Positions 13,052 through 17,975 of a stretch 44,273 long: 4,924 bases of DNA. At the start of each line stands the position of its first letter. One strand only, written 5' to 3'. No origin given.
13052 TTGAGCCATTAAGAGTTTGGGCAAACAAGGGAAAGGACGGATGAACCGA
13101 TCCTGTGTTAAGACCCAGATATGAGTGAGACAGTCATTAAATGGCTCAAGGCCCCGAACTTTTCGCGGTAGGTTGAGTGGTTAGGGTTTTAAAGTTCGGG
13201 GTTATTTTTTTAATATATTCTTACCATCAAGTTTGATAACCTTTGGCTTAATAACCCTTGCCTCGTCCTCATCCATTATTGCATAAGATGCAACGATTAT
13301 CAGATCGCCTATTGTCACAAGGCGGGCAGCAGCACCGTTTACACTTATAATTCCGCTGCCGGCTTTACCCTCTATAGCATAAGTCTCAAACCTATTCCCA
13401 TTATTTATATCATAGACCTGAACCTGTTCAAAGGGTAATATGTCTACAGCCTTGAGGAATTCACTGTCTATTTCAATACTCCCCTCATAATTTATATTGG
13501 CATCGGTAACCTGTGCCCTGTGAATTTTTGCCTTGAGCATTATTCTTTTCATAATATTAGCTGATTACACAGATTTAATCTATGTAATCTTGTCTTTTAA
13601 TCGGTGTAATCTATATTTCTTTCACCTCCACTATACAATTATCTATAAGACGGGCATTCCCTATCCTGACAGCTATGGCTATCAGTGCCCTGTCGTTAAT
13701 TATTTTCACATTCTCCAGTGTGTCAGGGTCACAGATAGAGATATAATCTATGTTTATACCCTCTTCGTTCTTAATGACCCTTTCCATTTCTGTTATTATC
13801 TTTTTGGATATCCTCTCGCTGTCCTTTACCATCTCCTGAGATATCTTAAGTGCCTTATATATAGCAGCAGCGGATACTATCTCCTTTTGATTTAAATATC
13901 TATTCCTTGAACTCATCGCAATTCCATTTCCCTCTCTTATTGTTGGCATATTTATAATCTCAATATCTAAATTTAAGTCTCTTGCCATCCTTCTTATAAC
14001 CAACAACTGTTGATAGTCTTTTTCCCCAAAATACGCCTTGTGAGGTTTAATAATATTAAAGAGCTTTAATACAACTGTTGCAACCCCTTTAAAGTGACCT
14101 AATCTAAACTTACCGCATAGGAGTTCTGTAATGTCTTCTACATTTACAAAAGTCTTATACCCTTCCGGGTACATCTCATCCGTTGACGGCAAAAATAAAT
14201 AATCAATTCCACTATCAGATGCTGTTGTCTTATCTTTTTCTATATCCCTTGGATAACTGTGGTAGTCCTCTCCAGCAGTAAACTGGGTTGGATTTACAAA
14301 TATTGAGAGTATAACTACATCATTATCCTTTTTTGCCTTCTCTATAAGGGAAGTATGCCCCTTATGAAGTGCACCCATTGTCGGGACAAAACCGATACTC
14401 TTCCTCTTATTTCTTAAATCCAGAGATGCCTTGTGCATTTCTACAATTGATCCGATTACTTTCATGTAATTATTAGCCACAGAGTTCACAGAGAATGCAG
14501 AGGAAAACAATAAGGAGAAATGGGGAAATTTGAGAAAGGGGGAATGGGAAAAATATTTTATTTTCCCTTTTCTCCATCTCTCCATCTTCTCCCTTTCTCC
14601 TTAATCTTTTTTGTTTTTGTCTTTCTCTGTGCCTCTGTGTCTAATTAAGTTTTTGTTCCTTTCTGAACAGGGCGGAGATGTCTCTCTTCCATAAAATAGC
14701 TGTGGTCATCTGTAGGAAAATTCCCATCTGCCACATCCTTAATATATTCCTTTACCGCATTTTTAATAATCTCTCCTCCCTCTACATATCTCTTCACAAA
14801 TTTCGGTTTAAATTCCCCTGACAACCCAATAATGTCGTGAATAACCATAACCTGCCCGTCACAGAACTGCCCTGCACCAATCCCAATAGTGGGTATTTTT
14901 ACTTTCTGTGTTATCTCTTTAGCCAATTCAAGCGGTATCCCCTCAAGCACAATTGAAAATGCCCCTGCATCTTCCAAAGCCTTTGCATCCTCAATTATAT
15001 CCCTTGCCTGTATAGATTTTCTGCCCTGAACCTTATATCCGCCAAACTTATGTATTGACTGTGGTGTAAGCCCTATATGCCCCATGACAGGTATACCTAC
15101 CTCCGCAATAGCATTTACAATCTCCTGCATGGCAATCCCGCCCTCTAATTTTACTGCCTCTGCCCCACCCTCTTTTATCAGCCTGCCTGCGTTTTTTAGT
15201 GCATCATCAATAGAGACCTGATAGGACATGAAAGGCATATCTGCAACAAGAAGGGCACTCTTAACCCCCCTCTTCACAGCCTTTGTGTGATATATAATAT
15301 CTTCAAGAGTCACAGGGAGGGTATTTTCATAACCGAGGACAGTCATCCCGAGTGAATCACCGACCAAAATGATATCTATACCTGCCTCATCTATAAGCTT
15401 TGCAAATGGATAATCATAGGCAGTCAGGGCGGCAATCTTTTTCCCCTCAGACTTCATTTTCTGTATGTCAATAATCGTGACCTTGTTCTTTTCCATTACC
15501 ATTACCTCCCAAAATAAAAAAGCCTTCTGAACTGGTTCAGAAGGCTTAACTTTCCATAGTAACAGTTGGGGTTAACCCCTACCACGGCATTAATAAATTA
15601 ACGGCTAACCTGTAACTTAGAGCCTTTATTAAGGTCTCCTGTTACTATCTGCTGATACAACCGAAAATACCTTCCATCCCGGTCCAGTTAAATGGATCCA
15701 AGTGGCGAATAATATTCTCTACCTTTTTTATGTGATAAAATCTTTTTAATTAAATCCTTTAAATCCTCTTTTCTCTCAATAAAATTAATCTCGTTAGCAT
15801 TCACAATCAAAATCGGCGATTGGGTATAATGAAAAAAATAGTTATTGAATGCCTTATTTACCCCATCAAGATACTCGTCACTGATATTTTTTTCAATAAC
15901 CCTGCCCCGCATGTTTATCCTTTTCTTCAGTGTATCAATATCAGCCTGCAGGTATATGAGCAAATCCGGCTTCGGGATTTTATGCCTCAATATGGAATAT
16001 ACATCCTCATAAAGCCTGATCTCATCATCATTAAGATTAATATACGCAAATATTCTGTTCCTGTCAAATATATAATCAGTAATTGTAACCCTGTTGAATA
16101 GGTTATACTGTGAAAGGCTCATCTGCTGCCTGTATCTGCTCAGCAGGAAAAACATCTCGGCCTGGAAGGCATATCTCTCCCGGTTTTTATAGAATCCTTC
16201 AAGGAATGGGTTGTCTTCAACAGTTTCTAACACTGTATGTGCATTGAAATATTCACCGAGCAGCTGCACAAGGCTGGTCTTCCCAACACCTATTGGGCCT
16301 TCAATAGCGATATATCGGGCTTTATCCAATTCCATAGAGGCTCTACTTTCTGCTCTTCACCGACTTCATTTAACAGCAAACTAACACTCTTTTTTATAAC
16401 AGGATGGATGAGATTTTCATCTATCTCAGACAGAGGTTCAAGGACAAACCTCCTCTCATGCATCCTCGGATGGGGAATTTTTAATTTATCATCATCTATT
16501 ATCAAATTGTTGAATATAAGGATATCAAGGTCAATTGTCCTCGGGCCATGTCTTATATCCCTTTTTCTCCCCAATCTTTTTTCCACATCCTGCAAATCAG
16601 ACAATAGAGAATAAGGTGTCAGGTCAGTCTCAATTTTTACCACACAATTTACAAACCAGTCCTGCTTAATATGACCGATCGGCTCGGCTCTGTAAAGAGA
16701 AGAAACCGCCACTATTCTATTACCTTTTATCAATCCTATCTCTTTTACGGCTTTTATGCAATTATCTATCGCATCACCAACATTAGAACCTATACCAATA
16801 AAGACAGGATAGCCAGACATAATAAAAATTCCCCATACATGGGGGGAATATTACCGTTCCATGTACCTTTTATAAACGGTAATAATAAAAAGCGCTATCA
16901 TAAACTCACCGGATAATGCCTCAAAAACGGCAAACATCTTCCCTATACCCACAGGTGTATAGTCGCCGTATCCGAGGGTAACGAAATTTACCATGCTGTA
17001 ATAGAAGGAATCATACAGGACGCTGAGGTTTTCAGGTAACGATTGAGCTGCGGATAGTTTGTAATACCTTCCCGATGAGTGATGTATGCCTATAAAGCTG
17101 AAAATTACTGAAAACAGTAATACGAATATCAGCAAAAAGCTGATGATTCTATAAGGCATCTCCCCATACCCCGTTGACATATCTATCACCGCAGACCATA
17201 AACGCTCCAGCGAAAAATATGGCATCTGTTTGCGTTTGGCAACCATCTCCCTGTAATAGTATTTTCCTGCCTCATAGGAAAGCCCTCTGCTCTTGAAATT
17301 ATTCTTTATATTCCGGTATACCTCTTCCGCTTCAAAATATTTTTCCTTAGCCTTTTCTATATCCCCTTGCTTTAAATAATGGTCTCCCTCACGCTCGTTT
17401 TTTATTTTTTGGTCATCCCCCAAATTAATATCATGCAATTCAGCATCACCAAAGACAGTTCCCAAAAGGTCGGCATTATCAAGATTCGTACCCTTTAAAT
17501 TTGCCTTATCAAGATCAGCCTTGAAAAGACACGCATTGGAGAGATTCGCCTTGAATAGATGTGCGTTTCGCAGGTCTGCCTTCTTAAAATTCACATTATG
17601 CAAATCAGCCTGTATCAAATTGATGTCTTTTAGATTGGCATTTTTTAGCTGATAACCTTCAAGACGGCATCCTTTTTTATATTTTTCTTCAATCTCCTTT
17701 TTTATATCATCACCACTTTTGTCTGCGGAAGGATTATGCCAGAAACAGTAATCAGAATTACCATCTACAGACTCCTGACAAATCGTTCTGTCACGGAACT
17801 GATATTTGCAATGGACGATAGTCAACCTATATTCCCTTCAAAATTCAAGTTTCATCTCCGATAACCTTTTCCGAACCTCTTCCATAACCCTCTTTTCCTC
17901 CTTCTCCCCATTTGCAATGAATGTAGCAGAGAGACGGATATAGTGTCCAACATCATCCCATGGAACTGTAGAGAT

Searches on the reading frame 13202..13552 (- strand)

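Call 48: search_protein_families(library=pfam, proteins=[window:13202-13552:-], max_evalue=0.0001)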
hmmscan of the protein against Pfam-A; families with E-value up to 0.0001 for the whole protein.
window:13202-13552:- (116 aa): 1 family
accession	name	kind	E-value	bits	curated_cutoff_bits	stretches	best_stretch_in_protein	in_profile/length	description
PF02261.22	Asp_decarbox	-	9.7e-49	164.5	25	1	1-113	1-113/115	Aspartate decarboxylase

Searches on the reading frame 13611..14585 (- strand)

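Call 48: search_protein_families(library=pfam, proteins=[window:13611-14585:-], max_evalue=0.0001)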
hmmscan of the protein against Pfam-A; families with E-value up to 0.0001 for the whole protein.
window:13611-14585:- (324 aa): 1 family
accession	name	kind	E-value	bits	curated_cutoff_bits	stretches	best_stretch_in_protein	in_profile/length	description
PF02569.21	Pantoate_ligase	-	2.3e-103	345.5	20.7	1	43-317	2-267/268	Pantoate-beta-alanine ligase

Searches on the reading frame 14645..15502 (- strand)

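Call 48: search_protein_families(library=pfam, proteins=[window:14645-15502:-], max_evalue=0.0001)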
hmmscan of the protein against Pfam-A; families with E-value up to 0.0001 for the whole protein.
window:14645-15502:- (285 aa): 1 family
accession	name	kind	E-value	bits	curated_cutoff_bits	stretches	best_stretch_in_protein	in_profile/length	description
PF02548.21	Pantoate_transf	-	2e-121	404.8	28.7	1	7-264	1-258/259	Ketopantoate hydroxymethyltransferase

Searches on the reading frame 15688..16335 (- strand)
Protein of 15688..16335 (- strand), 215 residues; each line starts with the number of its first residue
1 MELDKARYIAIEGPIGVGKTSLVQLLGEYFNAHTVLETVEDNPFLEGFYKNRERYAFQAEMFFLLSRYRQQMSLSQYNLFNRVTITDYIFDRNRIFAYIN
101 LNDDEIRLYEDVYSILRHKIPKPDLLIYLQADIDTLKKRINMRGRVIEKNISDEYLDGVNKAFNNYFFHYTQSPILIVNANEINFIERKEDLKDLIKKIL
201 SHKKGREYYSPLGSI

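Call 48: search_protein_families(library=pfam, proteins=[window:15688-16335:-], max_evalue=0.0001)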
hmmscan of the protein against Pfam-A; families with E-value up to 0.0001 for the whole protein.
window:15688-16335:- (215 aa): 3 families
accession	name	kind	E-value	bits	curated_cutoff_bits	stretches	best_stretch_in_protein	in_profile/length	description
PF01712.25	dNK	-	2e-41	142.4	27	1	9-199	1-198/203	Deoxynucleoside kinase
PF02223.23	Thymidylate_kin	-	8.1e-07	29.3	27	1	11-181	1-175/185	Thymidylate kinase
PF13238.12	AAA_18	-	5.3e-05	24.1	29.4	0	9-156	1-127/128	AAA domain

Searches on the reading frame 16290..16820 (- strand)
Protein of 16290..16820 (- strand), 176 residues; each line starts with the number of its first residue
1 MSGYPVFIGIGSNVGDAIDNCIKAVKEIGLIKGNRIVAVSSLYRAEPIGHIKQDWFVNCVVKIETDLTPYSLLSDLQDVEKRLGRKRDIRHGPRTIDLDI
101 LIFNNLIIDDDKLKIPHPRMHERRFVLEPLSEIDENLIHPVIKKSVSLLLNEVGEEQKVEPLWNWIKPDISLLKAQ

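Call 48: search_protein_families(library=pfam, proteins=[window:16290-16820:-], max_evalue=0.0001)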
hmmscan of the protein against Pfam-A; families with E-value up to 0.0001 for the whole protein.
window:16290-16820:- (176 aa): 1 family
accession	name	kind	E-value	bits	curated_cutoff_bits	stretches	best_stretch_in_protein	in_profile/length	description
PF01288.25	HPPK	-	3.2e-39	134.3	25.7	1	7-134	1-115/116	7,8-dihydro-6-hydroxymethylpterin-pyrophosphokinase (HPPK)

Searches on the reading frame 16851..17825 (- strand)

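Call 48: search_protein_families(library=pfam, proteins=[window:16851-17825:-], max_evalue=0.0001)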
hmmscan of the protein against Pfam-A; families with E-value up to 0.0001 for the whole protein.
window:16851-17825:- (324 aa): 3 families
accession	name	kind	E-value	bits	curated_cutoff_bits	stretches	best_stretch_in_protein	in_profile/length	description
PF00805.28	Pentapeptide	-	3.6e-19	68.4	20.2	3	69-105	2-38/40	Pentapeptide repeats (8 copies)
PF13599.13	Pentapeptide_4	-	6.8e-15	55.3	38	2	52-119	10-77/78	Pentapeptide repeat region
PF07885.22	Ion_trans_2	-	6.2e-10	39.3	22.5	1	231-318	2-74/79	Ion channel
